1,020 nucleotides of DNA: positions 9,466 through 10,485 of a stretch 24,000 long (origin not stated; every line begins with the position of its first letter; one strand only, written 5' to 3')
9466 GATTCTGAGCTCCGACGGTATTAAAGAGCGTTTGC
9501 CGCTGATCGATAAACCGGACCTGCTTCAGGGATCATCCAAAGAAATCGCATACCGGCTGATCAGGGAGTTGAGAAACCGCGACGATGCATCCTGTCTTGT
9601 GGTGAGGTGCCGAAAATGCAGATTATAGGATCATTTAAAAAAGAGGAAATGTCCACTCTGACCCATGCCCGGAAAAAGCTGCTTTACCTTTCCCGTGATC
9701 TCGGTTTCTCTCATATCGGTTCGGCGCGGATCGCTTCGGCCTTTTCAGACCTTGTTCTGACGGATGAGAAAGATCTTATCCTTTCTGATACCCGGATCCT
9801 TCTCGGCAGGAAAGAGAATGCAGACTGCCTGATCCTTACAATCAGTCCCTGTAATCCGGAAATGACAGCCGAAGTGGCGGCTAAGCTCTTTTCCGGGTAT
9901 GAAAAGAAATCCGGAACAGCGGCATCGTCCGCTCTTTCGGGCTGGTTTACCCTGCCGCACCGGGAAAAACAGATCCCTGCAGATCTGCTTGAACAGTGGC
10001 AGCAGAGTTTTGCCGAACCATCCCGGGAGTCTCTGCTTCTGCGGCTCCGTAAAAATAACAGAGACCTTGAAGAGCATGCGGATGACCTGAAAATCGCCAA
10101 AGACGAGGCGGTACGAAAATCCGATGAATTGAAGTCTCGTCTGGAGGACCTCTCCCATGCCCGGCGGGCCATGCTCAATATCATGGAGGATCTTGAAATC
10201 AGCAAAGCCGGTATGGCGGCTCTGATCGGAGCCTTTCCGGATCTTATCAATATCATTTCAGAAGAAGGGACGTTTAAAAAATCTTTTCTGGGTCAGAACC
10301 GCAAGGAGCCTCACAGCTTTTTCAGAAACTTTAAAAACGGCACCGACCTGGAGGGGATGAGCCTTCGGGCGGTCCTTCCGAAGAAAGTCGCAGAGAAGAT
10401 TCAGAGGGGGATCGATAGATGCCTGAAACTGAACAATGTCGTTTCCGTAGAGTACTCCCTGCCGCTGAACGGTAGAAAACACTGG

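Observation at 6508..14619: Stressosome-type RsbR/S/T/X module hard-wired to a hybrid-kinase / HPt / HD-GYP phosphorelay, with no sigma-factor branch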

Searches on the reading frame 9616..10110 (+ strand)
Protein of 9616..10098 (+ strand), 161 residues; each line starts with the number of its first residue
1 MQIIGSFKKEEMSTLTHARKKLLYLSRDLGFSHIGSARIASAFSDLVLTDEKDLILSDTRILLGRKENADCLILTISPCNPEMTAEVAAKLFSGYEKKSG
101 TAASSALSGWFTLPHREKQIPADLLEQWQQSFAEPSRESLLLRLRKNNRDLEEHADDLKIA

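Call 27: search_protein_representatives(protein=window:9616-10098:+)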
Query: 161 residues. Proteins with E-value up to 0.001 (for the whole library): 9; up to 1e-10: 3; up to 1e-30: 1. The best 9 are listed.
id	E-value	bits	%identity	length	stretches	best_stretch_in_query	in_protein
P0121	1.4e-47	177.3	46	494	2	3-160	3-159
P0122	4.1e-14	68.8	29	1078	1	4-158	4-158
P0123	3.2e-11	59.4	31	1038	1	4-153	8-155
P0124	1.0e-07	48.1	29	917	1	4-161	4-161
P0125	5.2e-07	45.8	26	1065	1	2-158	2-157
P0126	1.6e-06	44.2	30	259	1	4-157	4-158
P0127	1.0e-04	38.3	34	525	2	12-48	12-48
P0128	1.1e-04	38.3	28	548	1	3-160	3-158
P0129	8.9e-04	35.3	28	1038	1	15-153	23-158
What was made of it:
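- Tried and rejected: Only the exhaustive HMMER search found relatives (call 27).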

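Call 32: find_homologous_proteins(query=A1, max_evalue=0.001)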
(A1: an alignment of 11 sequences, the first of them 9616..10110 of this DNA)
Query A1 (11 sequences): 5224 candidates shared short words with the query, none scored E <= 0.001.

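Call 35: search_solved_structures(query=A1, max_evalue=10, show_alignments=2)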
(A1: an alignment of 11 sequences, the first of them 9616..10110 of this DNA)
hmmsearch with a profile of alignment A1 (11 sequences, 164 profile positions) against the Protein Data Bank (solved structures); distinct sequences matched with E-value up to 10: 4.
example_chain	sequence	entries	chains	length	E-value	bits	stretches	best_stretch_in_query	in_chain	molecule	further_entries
4ba9_A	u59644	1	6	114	0.04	16.8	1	89-143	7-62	DNA POLYMERASE KAPPA, DNA REPAIR PROTEIN REV1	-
5xby_A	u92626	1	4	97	0.48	13.3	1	74-138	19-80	cAMP-dependent protein kinase type II-alpha regulatory subunit,Immunoglobulin G-binding pr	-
4uri_A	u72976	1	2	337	0.86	12.4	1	38-111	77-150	CHITINASE-RELATED AGGLUTININ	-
4c7n_B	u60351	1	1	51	1.1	12.1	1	128-161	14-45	SYNTHETIC ALPHA-HELIX, IM10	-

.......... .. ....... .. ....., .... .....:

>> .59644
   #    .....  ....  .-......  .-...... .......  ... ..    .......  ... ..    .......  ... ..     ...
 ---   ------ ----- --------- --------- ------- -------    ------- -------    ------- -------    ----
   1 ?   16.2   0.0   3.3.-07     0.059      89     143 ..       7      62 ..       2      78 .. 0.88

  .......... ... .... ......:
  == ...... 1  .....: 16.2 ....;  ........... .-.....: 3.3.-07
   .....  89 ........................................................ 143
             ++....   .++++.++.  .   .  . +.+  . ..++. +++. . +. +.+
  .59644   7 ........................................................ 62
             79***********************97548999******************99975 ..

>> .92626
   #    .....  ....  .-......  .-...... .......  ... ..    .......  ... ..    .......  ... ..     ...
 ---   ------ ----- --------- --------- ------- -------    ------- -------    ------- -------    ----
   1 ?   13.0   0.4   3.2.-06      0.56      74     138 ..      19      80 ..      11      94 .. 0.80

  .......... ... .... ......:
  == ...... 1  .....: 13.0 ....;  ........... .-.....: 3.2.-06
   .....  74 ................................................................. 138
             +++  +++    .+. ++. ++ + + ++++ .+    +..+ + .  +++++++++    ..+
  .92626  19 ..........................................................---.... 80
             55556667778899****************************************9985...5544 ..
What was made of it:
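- Tried and rejected: Sequence search of Ndom against PDB: nothing meaningful (call 35).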

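Call 36: list_cluster_members(proteins=[P0122, P0123, P0124, P0125, P0126, P0127, P0128, P0129, P0121])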
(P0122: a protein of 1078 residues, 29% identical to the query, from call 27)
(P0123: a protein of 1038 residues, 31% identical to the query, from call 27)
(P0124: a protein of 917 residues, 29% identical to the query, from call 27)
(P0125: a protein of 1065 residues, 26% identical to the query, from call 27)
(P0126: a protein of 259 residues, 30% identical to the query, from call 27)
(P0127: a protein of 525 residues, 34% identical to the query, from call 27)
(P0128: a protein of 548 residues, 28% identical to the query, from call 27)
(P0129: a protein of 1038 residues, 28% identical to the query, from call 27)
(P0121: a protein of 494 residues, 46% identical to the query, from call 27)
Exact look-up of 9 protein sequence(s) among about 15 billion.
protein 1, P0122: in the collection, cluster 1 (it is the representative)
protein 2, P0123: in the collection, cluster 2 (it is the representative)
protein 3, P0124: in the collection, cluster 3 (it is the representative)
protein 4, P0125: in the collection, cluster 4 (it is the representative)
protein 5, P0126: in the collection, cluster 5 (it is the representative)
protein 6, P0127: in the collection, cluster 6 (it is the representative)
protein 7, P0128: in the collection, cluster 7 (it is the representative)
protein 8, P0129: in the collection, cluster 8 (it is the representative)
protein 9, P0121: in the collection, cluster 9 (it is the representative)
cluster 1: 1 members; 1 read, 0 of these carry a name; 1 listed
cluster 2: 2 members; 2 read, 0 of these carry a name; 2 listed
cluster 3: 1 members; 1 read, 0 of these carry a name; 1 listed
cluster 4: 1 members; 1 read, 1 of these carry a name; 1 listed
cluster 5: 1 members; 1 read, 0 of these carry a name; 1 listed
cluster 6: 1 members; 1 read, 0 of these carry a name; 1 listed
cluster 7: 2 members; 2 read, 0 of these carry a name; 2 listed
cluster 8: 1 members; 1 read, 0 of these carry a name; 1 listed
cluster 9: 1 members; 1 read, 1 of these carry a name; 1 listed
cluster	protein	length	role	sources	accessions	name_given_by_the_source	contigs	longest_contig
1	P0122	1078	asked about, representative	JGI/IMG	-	-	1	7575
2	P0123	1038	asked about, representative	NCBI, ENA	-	-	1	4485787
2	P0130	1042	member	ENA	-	-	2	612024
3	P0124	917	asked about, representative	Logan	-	-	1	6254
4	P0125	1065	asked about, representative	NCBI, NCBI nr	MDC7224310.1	MAG: response regulator [Spirochaetales bacterium] | response regulator [Spirochaetales bacterium]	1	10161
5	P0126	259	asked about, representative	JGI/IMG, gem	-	-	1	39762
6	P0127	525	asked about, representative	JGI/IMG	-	-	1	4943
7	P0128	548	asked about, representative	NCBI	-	-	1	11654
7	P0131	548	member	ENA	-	-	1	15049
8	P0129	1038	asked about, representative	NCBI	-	-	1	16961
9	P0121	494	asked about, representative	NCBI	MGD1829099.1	MAG: sensor histidine kinase, partial [Spirochaetaceae bacterium]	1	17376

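Call 37: find_encoding_contigs(protein=P0128, flank=10000, max_places=2)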
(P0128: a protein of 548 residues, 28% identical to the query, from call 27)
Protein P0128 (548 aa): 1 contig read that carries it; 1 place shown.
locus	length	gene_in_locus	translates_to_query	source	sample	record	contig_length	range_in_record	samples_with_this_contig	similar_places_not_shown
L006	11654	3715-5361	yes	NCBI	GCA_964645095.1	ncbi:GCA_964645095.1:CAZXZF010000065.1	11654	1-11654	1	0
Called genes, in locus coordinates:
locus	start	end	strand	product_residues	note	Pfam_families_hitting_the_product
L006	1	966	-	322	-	?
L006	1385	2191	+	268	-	PF00989:PAS, PF13188:PAS_8 (weak), PF08448:PAS_4, PF13426:PAS_9, PF01740:STAS, PF13466:STAS_2 (weak)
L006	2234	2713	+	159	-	PF01740:STAS (faint), PF13466:STAS_2 (weak)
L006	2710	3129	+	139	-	PF13581:HATPase_c_2, PF02518:HATPase_c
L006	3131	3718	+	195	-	PF07228:SpoIIE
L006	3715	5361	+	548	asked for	PF00989:PAS, PF13188:PAS_8, PF08448:PAS_4, PF13426:PAS_9, PF07228:SpoIIE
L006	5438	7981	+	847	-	PF00497:SBP_bac_3, PF12974:Phosphonate-bd (faint), PF00497:SBP_bac_3, PF07228:SpoIIE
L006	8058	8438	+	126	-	PF09345:SiaC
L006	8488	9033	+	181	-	PF19788:DUF6272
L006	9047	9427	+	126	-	PF09345:SiaC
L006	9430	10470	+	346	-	PF00211:Guanylate_cyc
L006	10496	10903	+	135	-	PF01814:Hemerythrin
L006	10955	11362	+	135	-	PF01814:Hemerythrin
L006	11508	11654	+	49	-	?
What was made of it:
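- That is the same position RsbU_N occupies in RsbU (call 37).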

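Call 38: find_encoding_contigs(protein=P0129, flank=10000, max_places=2)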
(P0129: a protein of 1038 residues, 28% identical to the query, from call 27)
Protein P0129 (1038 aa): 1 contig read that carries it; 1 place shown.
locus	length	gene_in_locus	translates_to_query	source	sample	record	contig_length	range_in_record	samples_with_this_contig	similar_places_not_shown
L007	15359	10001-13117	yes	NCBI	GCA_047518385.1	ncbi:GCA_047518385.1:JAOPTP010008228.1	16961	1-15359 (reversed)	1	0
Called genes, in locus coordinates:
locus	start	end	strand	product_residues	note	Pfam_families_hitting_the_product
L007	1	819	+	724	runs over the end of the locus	PF07695:7TMR-DISM_7TM, PF00989:PAS, PF13188:PAS_8 (faint), PF13426:PAS_9, PF00990:GGDEF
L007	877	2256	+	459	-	PF02696:SelO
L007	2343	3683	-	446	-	PF00092:VWA, PF13519:VWA_2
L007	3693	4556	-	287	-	PF16697:Yop-YscD_cpl, PF00498:FHA (weak)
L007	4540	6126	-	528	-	PF00069:Pkinase, PF07714:PK_Tyr_Ser-Thr, PF03109:ABC1 (weak)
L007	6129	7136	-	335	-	-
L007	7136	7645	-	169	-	-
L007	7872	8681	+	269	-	PF00989:PAS, PF08448:PAS_4, PF13426:PAS_9, PF01740:STAS, PF13466:STAS_2 (weak)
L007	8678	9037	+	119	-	PF01740:STAS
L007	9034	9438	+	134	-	PF13581:HATPase_c_2, PF02518:HATPase_c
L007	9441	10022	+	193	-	PF07228:SpoIIE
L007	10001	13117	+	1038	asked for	PF08447:PAS_3, PF00512:HisKA, PF02518:HATPase_c, PF00072:Response_reg, PF01627:Hpt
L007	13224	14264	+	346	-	PF01073:3Beta_HSD, PF01370:Epimerase, PF05368:NmrA, PF07993:NAD_binding_4, PF13460:NAD_binding_10, PF16363:GDP_Man_Dehyd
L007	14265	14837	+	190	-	PF00440:TetR_N, PF16295:TetR_C_10 (weak)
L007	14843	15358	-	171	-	?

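Call 48: predict_structure(alignment_id=A3)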
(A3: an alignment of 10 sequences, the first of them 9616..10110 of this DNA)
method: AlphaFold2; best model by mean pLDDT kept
length: 165 residues; sequences in the alignment: 10
mean_pLDDT: 86.9   pTM: 0.78
mean pLDDT of the five models: 86.9, 86.8, 84.4, 83.1, 82.0
residues with pLDDT >= 90: 78; 70-90: 74; 50-70: 11; < 50: 2
segments of 3 or more residues with pLDDT < 50: none
pLDDT, mean of each block of 10 residues (from residue 1): 89 91 94 94 93 92 89 93 82 82 75 74 88 84 88 88 74
secondary structure, 60 per line:
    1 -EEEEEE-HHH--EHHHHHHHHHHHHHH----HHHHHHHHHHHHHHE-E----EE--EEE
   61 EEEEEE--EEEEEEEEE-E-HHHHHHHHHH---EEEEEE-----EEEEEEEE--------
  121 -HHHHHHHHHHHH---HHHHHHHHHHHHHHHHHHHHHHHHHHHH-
elements in order: E2-7 H15-28 H33-46 E58-66 E69-77 H81-90 E94-99 E105-112 H122-133 H137-164

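Call 53: fold_search(model_id=the predicted structure, library=pdb)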
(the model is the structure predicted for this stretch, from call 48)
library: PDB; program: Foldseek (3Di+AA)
matches with E <= 10: 549; with E <= 0.001: 0
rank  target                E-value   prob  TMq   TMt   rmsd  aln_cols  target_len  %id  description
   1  8jzt_D                1.2e-02  0.99  0.37  0.44   5.1       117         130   10  The sigF and anti-sigma factor complex (released 2024-10-16)
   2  8ih8_C                3.3e-02  0.99  0.38  0.46   5.1       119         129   12  anti-sigmaF factor and Anti-sigmaF factor antagonist complex(usfx-RsfB) (released 2024-02-28)
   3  8jzt_B                3.5e-02  0.99  0.39  0.47   5.0       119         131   12  The sigF and anti-sigma factor complex (released 2024-10-16)
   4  6m37_C                4.4e-02  0.97  0.37  0.51   5.7       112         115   11  The crystal structure of B. subtilis RsbV/RsbW complex in the hexagonal crystal form (released 2020-07-15)
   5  1ttw_A                4.4e-02  0.44  0.22  0.27  12.1       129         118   10  Crystal structure of the Yersinia Pestis type III secretion chaperone SycH in complex with a stable fragment of YscM2 (released 2004-08-31)
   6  8jzt_F                9.3e-02  0.92  0.38  0.45   5.1       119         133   12  The sigF and anti-sigma factor complex (released 2024-10-16)
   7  6sv5                  9.3e-02  0.69  0.25  0.14   8.9        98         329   11  Amicoumacin kinase AmiN in complex with ATP (released 2020-07-22)
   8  6sui                  1.1e-01  0.57  0.24  0.13  10.1       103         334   13  AMICOUMACIN KINASE AMIN (released 2020-07-22)
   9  4gf3_A                1.3e-01  0.23  0.21  0.24  12.5       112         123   11  Structure of a SycH-YopH Chaperone-Effector Complex (released 2013-03-27)
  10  1tid_C                1.5e-01  0.93  0.40  0.48   4.7       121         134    9  Crystal Structures of the ADP and ATP bound forms of the Bacillus Anti-sigma factor SpoIIAB in complex with the Anti-a (released 2004-06-15)
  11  6vu7_A                1.6e-01  0.16  0.21  0.24  12.1       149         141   13  Crystal structure of YbjN, a putative transcription regulator from E. coli (released 2020-03-11)
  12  1th8_A                1.9e-01  0.93  0.42  0.51   4.8       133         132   10  Crystal Structures of the ADP and ATP bound forms of the Bacillus Anti-sigma factor SpoIIAB in complex with the Anti-a (released 2004-06-15)
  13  1til_E                2.1e-01  0.92  0.44  0.50   4.9       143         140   10  Crystal Structures of the ADP and ATP bound forms of the Bacillus Anti-sigma factor SpoIIAB in complex with the Anti-a (released 2004-06-15)
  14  6vu7_B                2.1e-01  0.21  0.22  0.24  10.3       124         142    8  Crystal structure of YbjN, a putative transcription regulator from E. coli (released 2020-03-11)
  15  9c7n_B                2.2e-01  0.47  0.22  0.36   7.1        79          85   11  Crystal Structure of the GL3 ACT-like Domain (released 2025-10-08)
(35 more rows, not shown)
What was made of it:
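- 9616..10110 (+): Ndom: the N-terminal ~160 aa of the hybrid kinase. It is an RsbT-derived pseudokinase domain (no ATP lid, no N-box Asn) followed by a long linker helix, and is the proposed stressosome-coupling module. The AF2 model has pLDDT 86.9, and its top Foldseek hits are UsfX, RsbW and SpoIIAB (calls 48, 53).
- On RsbU_N-coupled stressosome outputs (RsbU, MtG, some proteobacterial kinases): The N-terminal domain is alpha/beta, and its top Foldseek hits are GHKL anti-sigma kinases (calls 48, 53).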

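Call 73: find_encoding_contigs(protein=P0125, flank=8000, max_places=1)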
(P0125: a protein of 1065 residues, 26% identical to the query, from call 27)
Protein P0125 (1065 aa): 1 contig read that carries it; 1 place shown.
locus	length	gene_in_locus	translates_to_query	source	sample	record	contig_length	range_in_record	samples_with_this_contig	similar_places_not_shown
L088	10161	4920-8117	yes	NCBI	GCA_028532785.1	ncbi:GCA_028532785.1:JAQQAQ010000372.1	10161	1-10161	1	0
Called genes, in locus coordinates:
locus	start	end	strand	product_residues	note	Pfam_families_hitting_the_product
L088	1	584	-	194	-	PF00005:ABC_tran, PF13304:AAA_21 (faint)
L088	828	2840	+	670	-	PF00989:PAS (faint), PF08269:dCache_2, PF17200:sCache_2 (faint), PF13188:PAS_8 (faint), PF08447:PAS_3, PF08448:PAS_4 (faint), PF13426:PAS_9 (faint)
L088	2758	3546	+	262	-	PF00989:PAS, PF13188:PAS_8 (weak), PF08448:PAS_4, PF13426:PAS_9, PF01740:STAS, PF13466:STAS_2 (weak)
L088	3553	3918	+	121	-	PF01740:STAS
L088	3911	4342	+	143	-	PF13581:HATPase_c_2, PF02518:HATPase_c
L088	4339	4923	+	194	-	PF07228:SpoIIE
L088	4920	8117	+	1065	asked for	PF13426:PAS_9 (faint), PF00512:HisKA, PF02518:HATPase_c, PF00072:Response_reg, PF01627:Hpt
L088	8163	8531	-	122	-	PF00072:Response_reg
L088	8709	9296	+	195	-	PF01627:Hpt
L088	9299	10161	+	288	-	PF00072:Response_reg, PF13487:HD_5, PF01966:HD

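Call 74: find_encoding_contigs(protein=P0124, flank=8000, max_places=1)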
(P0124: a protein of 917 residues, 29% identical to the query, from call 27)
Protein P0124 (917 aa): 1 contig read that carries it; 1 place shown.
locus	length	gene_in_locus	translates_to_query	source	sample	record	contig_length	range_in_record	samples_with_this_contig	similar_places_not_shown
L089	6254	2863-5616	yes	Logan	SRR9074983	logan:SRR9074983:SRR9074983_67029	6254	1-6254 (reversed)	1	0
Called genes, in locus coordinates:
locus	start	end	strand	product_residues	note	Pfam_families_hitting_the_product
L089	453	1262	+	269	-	PF00989:PAS, PF08448:PAS_4, PF13426:PAS_9, PF01740:STAS, PF13466:STAS_2 (weak)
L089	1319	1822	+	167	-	PF01740:STAS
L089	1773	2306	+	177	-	PF13581:HATPase_c_2, PF02518:HATPase_c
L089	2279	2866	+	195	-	PF07228:SpoIIE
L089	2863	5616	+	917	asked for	PF00512:HisKA, PF02518:HATPase_c, PF00072:Response_reg, PF01627:Hpt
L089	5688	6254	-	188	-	?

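Call 75: find_encoding_contigs(protein=P0126, flank=8000, max_places=1)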
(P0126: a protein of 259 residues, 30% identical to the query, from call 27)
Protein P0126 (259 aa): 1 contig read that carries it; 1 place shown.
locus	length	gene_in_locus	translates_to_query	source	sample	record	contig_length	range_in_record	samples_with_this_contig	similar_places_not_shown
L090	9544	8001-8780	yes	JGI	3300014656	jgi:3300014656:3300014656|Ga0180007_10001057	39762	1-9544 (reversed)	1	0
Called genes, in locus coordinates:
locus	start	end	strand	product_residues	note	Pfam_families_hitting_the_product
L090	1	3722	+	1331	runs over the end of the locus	PF00989:PAS, PF08448:PAS_4, PF00989:PAS, PF08448:PAS_4, PF13426:PAS_9, PF00989:PAS, PF08448:PAS_4, PF12860:PAS_7, +6 more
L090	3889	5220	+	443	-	PF12801:Fer4_5 (weak), PF00037:Fer4 (faint), PF13187:Fer4_9 (faint), PF13237:Fer4_10 (faint)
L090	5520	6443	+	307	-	PF00989:PAS, PF13188:PAS_8 (weak), PF08448:PAS_4, PF13426:PAS_9, PF01740:STAS, PF13466:STAS_2 (weak)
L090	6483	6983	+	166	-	PF01740:STAS (weak)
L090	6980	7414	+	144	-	PF13581:HATPase_c_2, PF02518:HATPase_c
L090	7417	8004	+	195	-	PF07228:SpoIIE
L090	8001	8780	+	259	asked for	PF00482:T2SSF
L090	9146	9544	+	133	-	?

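Call 95: find_encoding_contigs(protein=P0122, flank=8000, max_places=1)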
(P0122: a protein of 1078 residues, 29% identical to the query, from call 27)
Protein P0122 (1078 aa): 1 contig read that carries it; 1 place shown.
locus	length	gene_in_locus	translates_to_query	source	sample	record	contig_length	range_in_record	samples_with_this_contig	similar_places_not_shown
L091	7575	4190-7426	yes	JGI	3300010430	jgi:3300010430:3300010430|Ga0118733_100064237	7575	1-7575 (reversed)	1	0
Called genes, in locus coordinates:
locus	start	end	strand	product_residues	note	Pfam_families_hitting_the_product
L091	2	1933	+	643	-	?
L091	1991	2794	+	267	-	PF00989:PAS, PF08448:PAS_4, PF13426:PAS_9, PF01740:STAS, PF13466:STAS_2 (weak)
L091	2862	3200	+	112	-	-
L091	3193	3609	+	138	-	PF13581:HATPase_c_2, PF02518:HATPase_c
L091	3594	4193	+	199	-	PF07228:SpoIIE (weak)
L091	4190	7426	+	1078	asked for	PF08448:PAS_4, PF13426:PAS_9 (faint), PF00512:HisKA, PF02518:HATPase_c, PF00072:Response_reg, PF01627:Hpt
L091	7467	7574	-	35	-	?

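Call 96: find_encoding_contigs(protein=P0127, flank=8000, max_places=1)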
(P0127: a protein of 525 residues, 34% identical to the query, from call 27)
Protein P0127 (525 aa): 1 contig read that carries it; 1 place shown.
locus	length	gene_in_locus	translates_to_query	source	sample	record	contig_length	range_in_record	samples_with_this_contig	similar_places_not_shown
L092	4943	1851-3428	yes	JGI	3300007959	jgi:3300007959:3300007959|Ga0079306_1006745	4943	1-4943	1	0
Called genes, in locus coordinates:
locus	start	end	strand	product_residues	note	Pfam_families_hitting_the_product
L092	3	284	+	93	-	PF01740:STAS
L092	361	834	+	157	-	PF01740:STAS (weak)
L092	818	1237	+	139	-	PF13581:HATPase_c_2, PF02518:HATPase_c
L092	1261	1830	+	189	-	PF07228:SpoIIE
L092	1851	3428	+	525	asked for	PF00989:PAS, PF08448:PAS_4, PF13188:PAS_8 (weak), PF13426:PAS_9, PF00989:PAS, PF13188:PAS_8 (weak), PF08448:PAS_4, PF13426:PAS_9, +2 more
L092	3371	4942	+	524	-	?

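Call 100: search_protein_families(library=pfam, proteins=[L091:2-1930:+], max_evalue=0.0001)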
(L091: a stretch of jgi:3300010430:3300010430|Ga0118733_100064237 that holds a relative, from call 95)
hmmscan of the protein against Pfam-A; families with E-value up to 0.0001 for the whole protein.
L091:2-1930:+ (643 aa): 8 families
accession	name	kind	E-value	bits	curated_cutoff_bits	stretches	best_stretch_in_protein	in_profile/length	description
PF08269.17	dCache_2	-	1.7e-36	126.3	26.5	1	1-124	174-298/298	Cache domain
PF17200.10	sCache_2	-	2.6e-30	105.8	25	1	15-128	35-150/155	Single Cache domain 2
PF00989.32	PAS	-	6.5e-26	91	22.6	2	358-461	2-107/113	PAS fold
PF13426.13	PAS_9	-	6.5e-22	78.2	27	2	493-589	2-102/103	PAS domain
PF08447.18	PAS_3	-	3.2e-21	75.8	25.6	1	248-339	3-89/89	PAS fold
PF08448.16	PAS_4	-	8.3e-17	61.9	23.1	1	363-472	1-110/110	PAS fold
PF13188.13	PAS_8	-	2.6e-14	52.9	21.8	1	482-533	1-48/65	PAS domain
PF17201.10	Cache_3-Cache_2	-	6.4e-11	42.5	27.7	1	20-129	190-295/299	Cache 3/Cache 2 fusion domain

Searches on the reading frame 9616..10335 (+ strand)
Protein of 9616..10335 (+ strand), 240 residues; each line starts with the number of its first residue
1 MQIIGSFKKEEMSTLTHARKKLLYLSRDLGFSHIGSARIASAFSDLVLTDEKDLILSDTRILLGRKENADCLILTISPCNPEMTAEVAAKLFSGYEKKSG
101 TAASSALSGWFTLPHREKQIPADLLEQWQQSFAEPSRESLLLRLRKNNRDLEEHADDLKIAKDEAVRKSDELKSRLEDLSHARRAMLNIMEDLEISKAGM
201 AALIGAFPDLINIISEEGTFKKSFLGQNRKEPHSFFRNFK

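Call 14: find_homologous_proteins(query=window:9616-10335:+)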
Query window:9616-10335:+: 936 candidates shared short words with the query, none scored E <= 0.001.
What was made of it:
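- Tried and rejected: Word-indexed homology search with kinase residues 1-240, and again with the Ndom alignment: no hits (calls 14, 32).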
